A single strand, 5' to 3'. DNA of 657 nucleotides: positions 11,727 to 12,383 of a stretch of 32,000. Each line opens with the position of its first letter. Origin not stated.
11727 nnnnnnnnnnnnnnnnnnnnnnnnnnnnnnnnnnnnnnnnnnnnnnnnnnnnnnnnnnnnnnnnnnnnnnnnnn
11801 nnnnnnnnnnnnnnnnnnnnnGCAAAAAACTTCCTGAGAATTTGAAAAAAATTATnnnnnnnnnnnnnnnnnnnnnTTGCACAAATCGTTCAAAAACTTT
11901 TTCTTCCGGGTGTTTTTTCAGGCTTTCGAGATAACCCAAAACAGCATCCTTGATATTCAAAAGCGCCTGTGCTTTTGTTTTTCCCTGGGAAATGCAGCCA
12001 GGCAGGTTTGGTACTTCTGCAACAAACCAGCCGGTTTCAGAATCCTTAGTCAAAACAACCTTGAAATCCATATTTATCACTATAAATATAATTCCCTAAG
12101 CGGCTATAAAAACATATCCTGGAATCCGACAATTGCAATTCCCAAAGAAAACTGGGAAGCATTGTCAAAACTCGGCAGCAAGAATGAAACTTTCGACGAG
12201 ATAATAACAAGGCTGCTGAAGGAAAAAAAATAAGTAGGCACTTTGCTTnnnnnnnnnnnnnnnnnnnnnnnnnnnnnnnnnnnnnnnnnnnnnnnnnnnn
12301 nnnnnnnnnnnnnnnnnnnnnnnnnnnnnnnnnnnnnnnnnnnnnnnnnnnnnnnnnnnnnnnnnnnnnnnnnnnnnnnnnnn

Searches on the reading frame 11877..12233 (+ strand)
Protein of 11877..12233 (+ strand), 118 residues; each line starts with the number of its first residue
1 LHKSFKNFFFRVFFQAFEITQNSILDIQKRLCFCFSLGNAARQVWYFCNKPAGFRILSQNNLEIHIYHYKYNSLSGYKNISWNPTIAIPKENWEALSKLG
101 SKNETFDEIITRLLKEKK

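Call 4: search_protein_families(library=pfam, proteins=[window:11877-12233:+], max_evalue=0.01)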
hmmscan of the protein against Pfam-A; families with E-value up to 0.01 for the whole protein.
window:11877-12233:+ (118 aa): 1 family
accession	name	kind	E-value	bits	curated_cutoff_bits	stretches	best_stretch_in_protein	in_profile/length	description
PF24434.1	DUF7557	-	0.0013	18.6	25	1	84-114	2-32/45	Family of unknown function (DUF7557)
